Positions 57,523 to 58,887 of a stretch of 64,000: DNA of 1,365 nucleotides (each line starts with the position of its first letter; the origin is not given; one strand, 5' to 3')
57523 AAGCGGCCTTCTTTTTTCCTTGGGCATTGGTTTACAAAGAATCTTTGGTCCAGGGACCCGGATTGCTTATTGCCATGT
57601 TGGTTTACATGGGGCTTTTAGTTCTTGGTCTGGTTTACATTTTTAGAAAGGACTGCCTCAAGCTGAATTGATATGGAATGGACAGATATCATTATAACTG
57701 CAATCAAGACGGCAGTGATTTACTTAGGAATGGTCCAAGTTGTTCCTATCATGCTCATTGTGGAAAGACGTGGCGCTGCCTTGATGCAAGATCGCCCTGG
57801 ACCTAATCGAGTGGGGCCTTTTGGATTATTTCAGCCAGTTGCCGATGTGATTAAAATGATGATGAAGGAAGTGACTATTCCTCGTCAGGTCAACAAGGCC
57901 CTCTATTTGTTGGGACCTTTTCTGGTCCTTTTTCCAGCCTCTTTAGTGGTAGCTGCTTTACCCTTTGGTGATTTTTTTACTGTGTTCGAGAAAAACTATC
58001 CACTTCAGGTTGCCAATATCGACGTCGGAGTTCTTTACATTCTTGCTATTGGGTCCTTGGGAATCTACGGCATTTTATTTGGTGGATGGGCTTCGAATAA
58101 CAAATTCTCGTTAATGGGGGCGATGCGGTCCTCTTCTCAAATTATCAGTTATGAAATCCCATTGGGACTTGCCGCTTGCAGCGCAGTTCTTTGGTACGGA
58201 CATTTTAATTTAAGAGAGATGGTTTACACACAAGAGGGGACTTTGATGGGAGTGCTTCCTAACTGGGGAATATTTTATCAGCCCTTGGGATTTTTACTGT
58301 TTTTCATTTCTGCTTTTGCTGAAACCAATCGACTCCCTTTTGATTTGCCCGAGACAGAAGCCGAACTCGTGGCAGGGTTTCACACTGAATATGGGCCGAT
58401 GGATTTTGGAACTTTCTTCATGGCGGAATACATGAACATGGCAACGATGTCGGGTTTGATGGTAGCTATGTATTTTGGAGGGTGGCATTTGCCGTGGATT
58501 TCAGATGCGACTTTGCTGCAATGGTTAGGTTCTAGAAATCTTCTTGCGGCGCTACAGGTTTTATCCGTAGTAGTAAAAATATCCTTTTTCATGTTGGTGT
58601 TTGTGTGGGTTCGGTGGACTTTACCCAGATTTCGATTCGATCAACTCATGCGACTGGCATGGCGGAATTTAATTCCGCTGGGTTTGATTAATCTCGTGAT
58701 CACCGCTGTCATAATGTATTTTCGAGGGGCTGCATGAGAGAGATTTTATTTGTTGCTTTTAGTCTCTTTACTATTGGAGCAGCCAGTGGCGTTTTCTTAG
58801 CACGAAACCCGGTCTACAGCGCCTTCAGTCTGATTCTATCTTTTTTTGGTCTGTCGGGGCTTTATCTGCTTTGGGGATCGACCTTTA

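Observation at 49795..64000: Two tandem, divergent membrane-arm-only complex I gene sets (nuoA-H-J-K-L-M-N twice) with no peripheral-arm genes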

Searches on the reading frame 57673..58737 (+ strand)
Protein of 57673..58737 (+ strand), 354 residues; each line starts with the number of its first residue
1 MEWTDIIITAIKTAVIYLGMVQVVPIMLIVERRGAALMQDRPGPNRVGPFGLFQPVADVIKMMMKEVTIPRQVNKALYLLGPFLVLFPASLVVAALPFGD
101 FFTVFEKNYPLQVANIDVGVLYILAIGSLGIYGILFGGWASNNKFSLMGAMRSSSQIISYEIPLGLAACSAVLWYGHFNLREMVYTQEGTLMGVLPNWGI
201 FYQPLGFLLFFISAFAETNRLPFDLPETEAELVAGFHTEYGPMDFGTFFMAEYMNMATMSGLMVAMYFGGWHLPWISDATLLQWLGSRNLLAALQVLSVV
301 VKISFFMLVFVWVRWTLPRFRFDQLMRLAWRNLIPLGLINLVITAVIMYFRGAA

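Call 8: search_protein_families(library=pfam, proteins=[window:57673-58737:+])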
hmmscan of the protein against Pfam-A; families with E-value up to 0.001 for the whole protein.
window:57673-58737:+ (354 aa): 1 family
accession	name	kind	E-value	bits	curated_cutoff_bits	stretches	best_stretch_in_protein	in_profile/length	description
PF00146.26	NADHdh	-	4.8e-112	374.6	27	1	13-345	3-298/298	NADH dehydrogenase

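Call 12: find_homologous_proteins(query=window:57673-58737:+)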
Query window:57673-58737:+ (354 aa): 8000 proteins with E <= 0.001 among 8000 candidates; the best 120 are listed.
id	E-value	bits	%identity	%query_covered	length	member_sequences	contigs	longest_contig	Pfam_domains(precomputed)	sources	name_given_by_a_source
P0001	1.6e-231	786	100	100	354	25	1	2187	PF00146.27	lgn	-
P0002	2.2e-214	729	90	100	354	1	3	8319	PF00146.27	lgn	-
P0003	8.1e-213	724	89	100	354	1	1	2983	PF00146.27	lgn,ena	-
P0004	1.1e-210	717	88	100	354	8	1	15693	PF00146.27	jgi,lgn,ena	jgi:NADH-quinone oxidoreductase subunit H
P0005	3.4e-210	716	89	99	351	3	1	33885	PF00146.27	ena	-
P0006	9.5e-210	714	88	100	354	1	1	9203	PF00146.27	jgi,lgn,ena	jgi:NADH-quinone oxidoreductase subunit H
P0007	1.1e-205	701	87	100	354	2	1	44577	PF00146.27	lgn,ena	-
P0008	2.1e-201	687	85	100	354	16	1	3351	PF00146.27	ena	-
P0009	2.7e-174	598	74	99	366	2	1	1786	PF00146.27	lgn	-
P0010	1.1e-172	592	73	99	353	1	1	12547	PF00146.27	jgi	jgi:NADH-quinone oxidoreductase subunit H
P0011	7.2e-167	573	70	99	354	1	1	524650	PF00146.27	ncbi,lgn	-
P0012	1.6e-166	572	71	100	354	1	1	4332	PF00146.27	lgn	-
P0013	2.9e-165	568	70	99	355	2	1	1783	PF00146.27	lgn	-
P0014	5.6e-165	567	70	99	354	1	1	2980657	PF00146.27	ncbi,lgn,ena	-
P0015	1.0e-164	566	71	99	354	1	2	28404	PF00146.27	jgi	jgi:NADH-quinone oxidoreductase subunit H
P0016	1.5e-164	566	72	98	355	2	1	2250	PF00146.27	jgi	-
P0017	2.8e-164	565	69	100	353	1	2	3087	PF00146.27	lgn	-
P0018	4.2e-164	564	70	99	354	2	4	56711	PF00146.27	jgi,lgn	jgi:NADH-quinone oxidoreductase subunit H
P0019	8.7e-164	563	70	99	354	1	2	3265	PF00146.27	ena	-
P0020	2.2e-163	562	71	99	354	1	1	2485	PF00146.27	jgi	jgi:NADH-quinone oxidoreductase subunit H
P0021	1.4e-162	559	70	100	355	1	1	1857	PF00146.27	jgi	jgi:NADH-quinone oxidoreductase subunit H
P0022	2.0e-162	559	72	99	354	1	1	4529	PF00146.27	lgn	-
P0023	7.6e-162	557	70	99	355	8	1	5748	PF00146.27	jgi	jgi:NADH-quinone oxidoreductase subunit H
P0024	1.5e-161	556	68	99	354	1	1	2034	PF00146.27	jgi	jgi:NADH-quinone oxidoreductase subunit H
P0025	3.0e-161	555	70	97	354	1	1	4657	PF00146.27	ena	-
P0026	3.6e-161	554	70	95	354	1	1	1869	PF00146.27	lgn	-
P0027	4.6e-161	554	69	100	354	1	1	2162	PF00146.27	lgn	-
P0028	5.6e-161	554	67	99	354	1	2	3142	PF00146.27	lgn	-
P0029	2.2e-160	552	67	99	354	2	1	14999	PF00146.27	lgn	-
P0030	9.3e-160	550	70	94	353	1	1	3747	PF00146.27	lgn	-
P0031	1.8e-159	549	67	100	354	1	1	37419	PF00146.27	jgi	jgi:NADH-quinone oxidoreductase subunit H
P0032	3.3e-159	548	66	99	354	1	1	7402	PF00146.27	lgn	-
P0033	5.7e-159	547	71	97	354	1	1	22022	PF00146.27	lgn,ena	-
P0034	8.3e-159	547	69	98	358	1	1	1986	PF00146.27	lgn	-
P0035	9.3e-159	546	68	99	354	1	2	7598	PF00146.27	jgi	jgi:NADH-quinone oxidoreductase subunit H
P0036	1.0e-158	546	71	97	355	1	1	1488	PF00146.27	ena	-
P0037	3.0e-158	545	66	99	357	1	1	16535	PF00146.27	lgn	-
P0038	5.8e-158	544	67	99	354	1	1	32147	PF00146.27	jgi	-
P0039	1.2e-157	543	69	100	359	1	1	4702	PF00146.27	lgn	-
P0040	2.1e-157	542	68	99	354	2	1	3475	PF00146.27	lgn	-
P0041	2.8e-157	542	67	99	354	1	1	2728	PF00146.27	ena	-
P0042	3.3e-157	541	65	99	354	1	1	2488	PF00146.27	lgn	-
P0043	4.8e-157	541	70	97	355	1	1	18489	PF00146.27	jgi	-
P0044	5.7e-157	541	66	99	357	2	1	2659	PF00146.27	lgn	-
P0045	1.1e-156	540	66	99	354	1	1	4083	PF00146.27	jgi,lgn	-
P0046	1.6e-156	539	67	100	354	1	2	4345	PF00146.27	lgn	-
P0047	4.2e-156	538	64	99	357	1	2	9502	PF00146.27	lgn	-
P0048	5.7e-156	537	65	100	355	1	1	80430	PF00146.27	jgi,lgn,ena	-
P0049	1.1e-155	536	67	100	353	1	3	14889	PF00146.27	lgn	-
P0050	1.4e-155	536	67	99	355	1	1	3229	PF00146.27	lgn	-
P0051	1.6e-155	536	65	99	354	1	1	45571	PF00146.27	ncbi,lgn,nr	ncbi:MAG: NADH-quinone oxidoreductase subunit NuoH [Proteobacteria bacterium]|nr:NADH-quinone oxidor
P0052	2.1e-155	535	67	99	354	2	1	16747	PF00146.27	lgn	-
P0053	2.4e-155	535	67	99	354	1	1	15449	PF00146.27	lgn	-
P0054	2.6e-155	535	69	97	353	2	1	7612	PF00146.27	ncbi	-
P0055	2.9e-155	535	65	100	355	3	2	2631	PF00146.27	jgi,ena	jgi:NADH-quinone oxidoreductase subunit H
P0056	3.1e-155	535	65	100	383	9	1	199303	PF00146.27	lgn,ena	-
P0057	5.3e-155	534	65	100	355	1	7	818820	PF00146.27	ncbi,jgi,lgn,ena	jgi:NADH-quinone oxidoreductase subunit H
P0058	2.9e-154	532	66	100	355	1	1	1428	PF00146.27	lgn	-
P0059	3.9e-154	531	67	97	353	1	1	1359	PF00146.27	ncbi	-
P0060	4.4e-154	531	64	100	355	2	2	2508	PF00146.27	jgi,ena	jgi:NADH-quinone oxidoreductase subunit H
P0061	5.4e-154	531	64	99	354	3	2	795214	PF00146.27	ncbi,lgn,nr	ncbi:MAG: NADH-quinone oxidoreductase subunit NuoH [Bdellovibrionaceae bacterium]|nr:NADH-quinone ox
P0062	1.1e-153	530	65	99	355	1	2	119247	PF00146.27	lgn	-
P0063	1.3e-153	530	65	100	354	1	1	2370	PF00146.27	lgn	-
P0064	1.4e-153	529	65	99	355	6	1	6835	PF00146.27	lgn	-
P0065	2.2e-153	529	66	99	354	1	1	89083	PF00146.27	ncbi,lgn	-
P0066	2.9e-153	528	65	100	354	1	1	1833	PF00146.27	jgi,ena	jgi:NADH-quinone oxidoreductase subunit H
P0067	3.2e-153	528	68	98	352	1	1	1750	PF00146.27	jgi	jgi:NADH-quinone oxidoreductase subunit H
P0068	6.6e-153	527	64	100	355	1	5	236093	PF00146.27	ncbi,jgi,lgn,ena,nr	ncbi:MAG: NADH-quinone oxidoreductase subunit NuoH [Proteobacteria bacterium]|nr:NADH-quinone oxidor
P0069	7.5e-153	527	67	95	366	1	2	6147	PF00146.27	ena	-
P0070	7.7e-153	527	65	99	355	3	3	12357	PF00146.27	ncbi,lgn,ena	-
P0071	1.3e-152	526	67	95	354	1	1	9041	PF00146.27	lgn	-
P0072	1.6e-152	526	67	99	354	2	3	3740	PF00146.27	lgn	-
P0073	1.9e-152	526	64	100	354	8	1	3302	PF00146.27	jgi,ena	jgi:NADH-quinone oxidoreductase subunit H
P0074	2.5e-152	525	68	97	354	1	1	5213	PF00146.27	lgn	-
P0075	2.8e-152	525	64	100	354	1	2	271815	PF00146.27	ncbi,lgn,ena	-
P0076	5.8e-152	524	66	97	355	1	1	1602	PF00146.27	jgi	-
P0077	7.4e-152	524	64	98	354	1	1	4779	PF00146.27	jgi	-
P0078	8.9e-152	524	65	99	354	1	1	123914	PF00146.27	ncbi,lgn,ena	-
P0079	1.4e-151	523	64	100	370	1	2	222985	PF00146.27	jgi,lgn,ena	-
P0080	1.5e-151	523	64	99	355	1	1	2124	PF00146.27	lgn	-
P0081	2.5e-151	522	63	99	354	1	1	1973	PF00146.27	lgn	-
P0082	5.2e-151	521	66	99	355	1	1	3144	PF00146.27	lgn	-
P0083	1.4e-150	520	72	89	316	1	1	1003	PF00146.27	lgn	-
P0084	1.6e-150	519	67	95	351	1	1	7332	PF00146.27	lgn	-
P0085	1.8e-150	519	63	100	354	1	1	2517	PF00146.27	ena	-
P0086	3.3e-150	518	68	96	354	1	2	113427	PF00146.27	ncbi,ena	-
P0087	7.5e-150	517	65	98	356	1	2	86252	PF00146.27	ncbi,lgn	-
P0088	9.4e-150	517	65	99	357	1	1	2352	PF00146.27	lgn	-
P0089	4.6e-149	515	65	100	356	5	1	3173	PF00146.27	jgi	jgi:NADH-quinone oxidoreductase subunit H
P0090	5.0e-149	514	67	97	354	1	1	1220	PF00146.27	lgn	-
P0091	5.1e-149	514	65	99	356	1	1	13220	PF00146.27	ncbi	-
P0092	2.1e-148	512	64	99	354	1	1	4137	PF00146.27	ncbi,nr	ncbi:MAG: NADH-quinone oxidoreductase subunit NuoH [Deltaproteobacteria bacterium]|nr:NADH-quinone o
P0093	2.9e-148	512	65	100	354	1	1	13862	PF00146.27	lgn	-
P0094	3.4e-148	512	64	100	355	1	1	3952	PF00146.27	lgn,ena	-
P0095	6.3e-148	511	65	98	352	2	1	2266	PF00146.27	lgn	-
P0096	9.9e-148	510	65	99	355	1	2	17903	PF00146.27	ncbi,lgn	-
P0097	4.8e-147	508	66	97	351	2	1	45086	PF00146.27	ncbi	-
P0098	5.5e-147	508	63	98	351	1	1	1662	PF00146.27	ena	-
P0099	6.5e-147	508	63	99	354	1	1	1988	PF00146.27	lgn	-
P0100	1.2e-146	507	64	95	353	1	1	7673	PF00146.27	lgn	-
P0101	2.3e-146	506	65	97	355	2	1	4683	PF00146.27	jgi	-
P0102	2.3e-146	506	65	99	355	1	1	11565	PF00146.27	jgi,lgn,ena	-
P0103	2.5e-146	506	64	100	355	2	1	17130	PF00146.27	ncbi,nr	ncbi:MAG: NADH-quinone oxidoreductase subunit NuoH [Deltaproteobacteria bacterium]|nr:NADH-quinone o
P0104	3.3e-145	502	68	92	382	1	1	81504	PF00146.27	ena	-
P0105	3.3e-142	492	61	100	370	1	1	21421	PF00146.27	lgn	-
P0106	9.2e-141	487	91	67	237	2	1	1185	PF00146.27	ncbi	ncbi:MAG: complex I subunit 1/NuoH family protein, partial [Deltaproteobacteria bacterium]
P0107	8.9e-134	464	71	84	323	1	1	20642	PF00146.27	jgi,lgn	-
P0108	2.0e-129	450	68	84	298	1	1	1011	PF00146.27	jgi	jgi:NADH-quinone oxidoreductase subunit H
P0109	6.3e-128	445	68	83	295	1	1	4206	PF00146.27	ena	-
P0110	1.6e-121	424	66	79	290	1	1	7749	PF00146.27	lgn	-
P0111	3.6e-120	420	72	75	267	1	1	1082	PF00146.27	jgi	jgi:NADH-quinone oxidoreductase subunit H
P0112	2.1e-117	410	74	69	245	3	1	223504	PF00146.27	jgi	jgi:NADH-quinone oxidoreductase subunit H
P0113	4.2e-116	406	54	97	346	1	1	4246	PF00146.27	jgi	-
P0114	7.1e-116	405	54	97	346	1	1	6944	PF00146.27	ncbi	-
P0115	8.3e-116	405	53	97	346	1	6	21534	PF00146.27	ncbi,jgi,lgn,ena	-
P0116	3.9e-115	403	52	97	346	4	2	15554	PF00146.27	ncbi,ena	-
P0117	4.0e-114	400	52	97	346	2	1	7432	PF00146.27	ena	-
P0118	3.4e-113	397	52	97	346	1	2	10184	PF00146.27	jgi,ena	-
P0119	4.7e-113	396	89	57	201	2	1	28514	PF00146.27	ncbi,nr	ncbi:MAG: NADH-quinone oxidoreductase subunit H, partial [Proteobacteria bacterium]|nr:NADH-quinone 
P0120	5.0e-113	396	51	98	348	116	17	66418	PF00146.27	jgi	jgi:NADH-quinone oxidoreductase subunit H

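Call 13: find_encoding_contigs(protein=P0014, flank=10000, max_places=3)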
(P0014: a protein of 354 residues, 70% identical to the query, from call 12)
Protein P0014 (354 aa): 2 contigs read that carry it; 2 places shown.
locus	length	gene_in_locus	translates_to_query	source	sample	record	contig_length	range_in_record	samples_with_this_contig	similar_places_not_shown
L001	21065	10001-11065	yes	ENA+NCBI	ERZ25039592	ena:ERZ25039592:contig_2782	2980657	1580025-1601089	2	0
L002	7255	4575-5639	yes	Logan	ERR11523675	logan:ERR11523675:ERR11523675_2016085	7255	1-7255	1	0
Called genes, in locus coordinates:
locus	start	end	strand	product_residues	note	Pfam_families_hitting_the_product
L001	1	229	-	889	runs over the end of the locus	PF17757:UvrB_inter, PF02559:CarD_TRCF_RID, PF00270:DEAD, PF04851:ResIII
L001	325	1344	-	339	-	PF01210:NAD_Gly3P_dh_N, PF02558:ApbA (weak), PF03807:F420_oxidored (weak), PF07479:NAD_Gly3P_dh_C, PF20618:GPD_NAD_C_bact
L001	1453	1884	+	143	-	-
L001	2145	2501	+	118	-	PF00507:Oxidored_q4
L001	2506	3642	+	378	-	PF00146:NADHdh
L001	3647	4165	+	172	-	PF00499:Oxidored_q3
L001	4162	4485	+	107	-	PF00420:Oxidored_q2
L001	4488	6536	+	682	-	PF00662:Proton_antipo_N, PF00361:Proton_antipo_M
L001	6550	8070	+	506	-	PF00361:Proton_antipo_M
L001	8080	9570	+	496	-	PF00361:Proton_antipo_M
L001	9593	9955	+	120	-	PF00507:Oxidored_q4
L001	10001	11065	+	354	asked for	PF00146:NADHdh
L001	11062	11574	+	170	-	PF00499:Oxidored_q3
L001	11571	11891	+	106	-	PF00420:Oxidored_q2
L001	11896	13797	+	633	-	PF00662:Proton_antipo_N, PF00361:Proton_antipo_M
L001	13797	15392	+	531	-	PF01059:Oxidored_q5_N (weak), PF00361:Proton_antipo_M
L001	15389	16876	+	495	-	PF00361:Proton_antipo_M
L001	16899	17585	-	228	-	-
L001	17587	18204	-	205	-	-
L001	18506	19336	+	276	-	PF01497:Peripla_BP_2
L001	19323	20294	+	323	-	PF01032:FecCD, PF00950:ABC-3 (weak)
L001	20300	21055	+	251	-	PF13476:AAA_23 (weak), PF00005:ABC_tran, PF02463:SMC_N (faint), PF13175:AAA_15 (faint), PF13304:AAA_21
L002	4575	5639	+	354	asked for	PF00146:NADHdh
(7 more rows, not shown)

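Call 14: find_encoding_contigs(protein=P0007, flank=10000, max_places=3)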
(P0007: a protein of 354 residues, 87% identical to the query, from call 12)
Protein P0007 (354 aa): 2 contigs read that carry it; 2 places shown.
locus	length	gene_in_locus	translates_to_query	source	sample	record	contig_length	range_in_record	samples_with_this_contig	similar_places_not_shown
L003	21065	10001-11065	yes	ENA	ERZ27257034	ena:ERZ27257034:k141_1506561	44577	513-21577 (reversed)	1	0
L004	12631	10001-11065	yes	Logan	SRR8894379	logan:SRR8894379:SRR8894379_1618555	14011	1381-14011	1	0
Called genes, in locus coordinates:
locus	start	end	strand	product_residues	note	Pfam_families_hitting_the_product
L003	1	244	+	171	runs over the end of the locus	PF09349:OHCU_decarbox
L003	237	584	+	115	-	PF00576:Transthyretin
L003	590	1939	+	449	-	PF22484:DUF6986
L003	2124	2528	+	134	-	PF00507:Oxidored_q4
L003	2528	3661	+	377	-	PF00146:NADHdh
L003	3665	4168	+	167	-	PF00499:Oxidored_q3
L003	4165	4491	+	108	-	PF00420:Oxidored_q2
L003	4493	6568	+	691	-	PF00662:Proton_antipo_N, PF00361:Proton_antipo_M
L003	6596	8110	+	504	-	PF01059:Oxidored_q5_N (weak), PF00361:Proton_antipo_M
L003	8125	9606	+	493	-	PF00361:Proton_antipo_M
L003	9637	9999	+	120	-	PF00507:Oxidored_q4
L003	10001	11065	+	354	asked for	PF00146:NADHdh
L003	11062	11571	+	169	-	PF00499:Oxidored_q3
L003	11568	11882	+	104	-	PF00420:Oxidored_q2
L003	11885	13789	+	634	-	PF00662:Proton_antipo_N, PF00361:Proton_antipo_M, PF01010:Proton_antipo_C (weak)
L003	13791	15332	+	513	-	PF00361:Proton_antipo_M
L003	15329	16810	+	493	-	PF00361:Proton_antipo_M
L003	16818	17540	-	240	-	-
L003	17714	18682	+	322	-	PF02899:Phage_int_SAM_1, PF00589:Phage_integrase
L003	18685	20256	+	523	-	PF02511:Thy1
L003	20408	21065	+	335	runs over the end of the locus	PF01207:Dus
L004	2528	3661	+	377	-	PF00146:NADHdh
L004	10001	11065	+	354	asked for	PF00146:NADHdh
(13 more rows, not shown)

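Call 23: find_related_loci(query=window:57673-58737:+, collection=genome_contigs, flank=10000)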
Query window:57673-58737:+ (354 aa) in genome_contigs; peptide patterns used: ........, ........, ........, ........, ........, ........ (x = any residue, [..] = any of these).
600 stretches matched a pattern (row limit reached: there are more); 595 encode a relative of the query (tblastn E <= 1e-3); the best 80 are kept; 80 distinct loci.
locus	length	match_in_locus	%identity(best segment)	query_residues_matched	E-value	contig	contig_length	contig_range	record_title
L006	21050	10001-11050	65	1-350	2e-158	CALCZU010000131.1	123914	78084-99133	MAG TPA_asm: uncultured Bdellovibrionales bacterium isolate SRR6231156_bin.99_CONCOCT_v1.1_MAG genome assembly, contig:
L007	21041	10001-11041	65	5-350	2e-155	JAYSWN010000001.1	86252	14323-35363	MAG: Pseudomonadota bacterium isolate GFS_12952 GFS_12952_0, whole genome shotgun sequence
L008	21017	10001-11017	49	5-351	2e-108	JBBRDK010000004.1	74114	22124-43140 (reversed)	MAG: Thermoanaerobaculia bacterium isolate Co_metawrap_2448 Cmw_2448_k141_17287311_length_74114_cov_21.6798, whole genom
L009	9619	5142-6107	52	20-348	8e-107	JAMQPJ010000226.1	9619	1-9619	MAG: Thermoanaerobaculia bacterium isolate CH5 k141_801062, whole genome shotgun sequence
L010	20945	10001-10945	50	31-352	6e-105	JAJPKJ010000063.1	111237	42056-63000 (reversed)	MAG: Chitinophagales bacterium isolate Centralia_MAG_71 k107_23233241, whole genome shotgun sequence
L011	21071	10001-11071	49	5-348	5e-105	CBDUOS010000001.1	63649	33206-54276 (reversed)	MAG TPA_asm: uncultured Bdellovibrionales bacterium isolate SRR22808124_binner23_Refined_29 genome assembly, contig: ERZ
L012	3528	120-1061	49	31-351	3e-106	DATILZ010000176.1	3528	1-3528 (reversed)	MAG TPA_asm: Hanamia sp. isolate SMAG_U15757 k141_944926, whole genome shotgun sequence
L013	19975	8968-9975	47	6-352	3e-104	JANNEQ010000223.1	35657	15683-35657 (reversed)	MAG: Flavobacteriales bacterium isolate OTE_75_metabat_377 OTE_75_k141_2629656, whole genome shotgun sequence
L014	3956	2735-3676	49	31-352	3e-105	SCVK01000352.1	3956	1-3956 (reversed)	MAG: Chitinophagaceae bacterium isolate GW715_bin.51 GW715_bin.51-113693, whole genome shotgun sequence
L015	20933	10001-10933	48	31-352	5e-104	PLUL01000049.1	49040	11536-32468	MAG: Bacteroidetes bacterium isolate palsa_971 73.20120700_P3D.99_contig_40692, whole genome shotgun sequence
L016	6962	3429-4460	45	2-354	2e-104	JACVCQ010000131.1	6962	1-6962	MAG: Chitinophagaceae bacterium isolate Desfum bin_7_GBBB08 NODE_1383_length_6962_cov_2.634382, whole genome shotgun seq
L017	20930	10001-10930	50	31-351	8e-104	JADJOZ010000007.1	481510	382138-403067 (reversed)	MAG: Bacteroidetes bacterium isolate Fred_18-Q3-R57-64_BATAC.274 tig00006488-10-4803740, whole genome shotgun sequence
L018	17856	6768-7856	45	5-349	6e-104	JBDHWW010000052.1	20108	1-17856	MAG: Pseudobdellovibrionaceae bacterium isolate AS-MESO-3CA.221 NODE_11593_length_20108_cov_9.016524, whole genome shotg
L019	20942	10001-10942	49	31-351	5e-104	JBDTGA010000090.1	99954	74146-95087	MAG: Ginsengibacter sp. isolate cluster2_bin.24 k127_2443670, whole genome shotgun sequence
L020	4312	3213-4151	49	31-351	4e-104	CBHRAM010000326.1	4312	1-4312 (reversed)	MAG TPA_asm: uncultured Chitinophagaceae bacterium isolate ERR14722431_concoct_84 genome assembly, contig: ERZ27336832.1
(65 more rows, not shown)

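Call 37: find_encoding_contigs(protein=P0115, flank=10000, max_places=2)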
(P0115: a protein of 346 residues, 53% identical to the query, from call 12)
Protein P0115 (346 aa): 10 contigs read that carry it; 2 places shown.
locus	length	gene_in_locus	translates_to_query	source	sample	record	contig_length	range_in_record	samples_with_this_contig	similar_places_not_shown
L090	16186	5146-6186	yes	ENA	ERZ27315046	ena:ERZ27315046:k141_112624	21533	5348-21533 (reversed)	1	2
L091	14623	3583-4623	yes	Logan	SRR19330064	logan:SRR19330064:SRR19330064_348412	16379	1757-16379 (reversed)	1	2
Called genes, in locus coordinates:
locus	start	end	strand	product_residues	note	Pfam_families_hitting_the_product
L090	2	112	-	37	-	?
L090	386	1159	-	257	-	PF03309:Pan_kinase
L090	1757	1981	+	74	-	-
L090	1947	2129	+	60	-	-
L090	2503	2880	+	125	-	PF00507:Oxidored_q4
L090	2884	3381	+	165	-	PF01058:Oxidored_q6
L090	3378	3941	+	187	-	PF00329:Complex1_30kDa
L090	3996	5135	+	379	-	PF00346:Complex1_49kDa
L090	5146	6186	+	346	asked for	PF00146:NADHdh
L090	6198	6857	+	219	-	PF14697:Fer4_21 (faint), PF12797:Fer4_2 (faint), PF13237:Fer4_10 (weak), PF12837:Fer4_6 (faint), PF12838:Fer4_7, PF13187:Fer4_9 (weak), PF13484:Fer4_16 (faint), PF00037:Fer4 (weak)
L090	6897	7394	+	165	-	PF00499:Oxidored_q3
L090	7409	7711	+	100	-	PF00420:Oxidored_q2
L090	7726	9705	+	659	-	PF00662:Proton_antipo_N, PF00361:Proton_antipo_M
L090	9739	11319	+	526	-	PF00361:Proton_antipo_M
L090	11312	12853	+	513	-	PF00361:Proton_antipo_M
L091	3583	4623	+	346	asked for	PF00146:NADHdh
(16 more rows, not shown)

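Call 38: find_encoding_contigs(protein=P0079, flank=10000, max_places=1)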
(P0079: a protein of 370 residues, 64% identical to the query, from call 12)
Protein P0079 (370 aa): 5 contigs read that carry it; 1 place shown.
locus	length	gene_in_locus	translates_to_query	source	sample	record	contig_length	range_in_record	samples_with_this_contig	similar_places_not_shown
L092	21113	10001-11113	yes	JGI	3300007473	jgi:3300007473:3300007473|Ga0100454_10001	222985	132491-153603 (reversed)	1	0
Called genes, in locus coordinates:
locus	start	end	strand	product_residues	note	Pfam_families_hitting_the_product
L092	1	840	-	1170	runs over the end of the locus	PF17757:UvrB_inter, PF02559:CarD_TRCF_RID, PF00270:DEAD, PF04851:ResIII, PF00271:Helicase_C, PF22590:Cas3-like_C_2 (weak), PF03461:TRCF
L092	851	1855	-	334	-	PF01210:NAD_Gly3P_dh_N, PF03807:F420_oxidored (weak), PF07479:NAD_Gly3P_dh_C, PF20618:GPD_NAD_C_bact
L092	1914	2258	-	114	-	-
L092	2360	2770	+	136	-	PF00507:Oxidored_q4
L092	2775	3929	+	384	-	PF00146:NADHdh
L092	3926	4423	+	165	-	PF00499:Oxidored_q3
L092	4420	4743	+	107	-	PF00420:Oxidored_q2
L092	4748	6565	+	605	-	PF00662:Proton_antipo_N, PF00361:Proton_antipo_M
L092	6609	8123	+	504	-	PF00361:Proton_antipo_M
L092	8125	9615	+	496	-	PF00361:Proton_antipo_M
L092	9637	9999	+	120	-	PF00507:Oxidored_q4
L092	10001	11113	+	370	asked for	PF00146:NADHdh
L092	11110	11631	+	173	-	PF00499:Oxidored_q3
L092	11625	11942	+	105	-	PF00420:Oxidored_q2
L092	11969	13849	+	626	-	PF00662:Proton_antipo_N, PF00361:Proton_antipo_M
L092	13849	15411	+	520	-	PF00361:Proton_antipo_M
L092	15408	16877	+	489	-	PF00361:Proton_antipo_M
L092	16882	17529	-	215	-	-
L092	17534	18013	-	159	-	-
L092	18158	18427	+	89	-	-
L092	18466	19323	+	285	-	-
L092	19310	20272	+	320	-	PF01032:FecCD, PF00950:ABC-3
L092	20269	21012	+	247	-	PF00005:ABC_tran, PF02463:SMC_N (faint), PF13304:AAA_21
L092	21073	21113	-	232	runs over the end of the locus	-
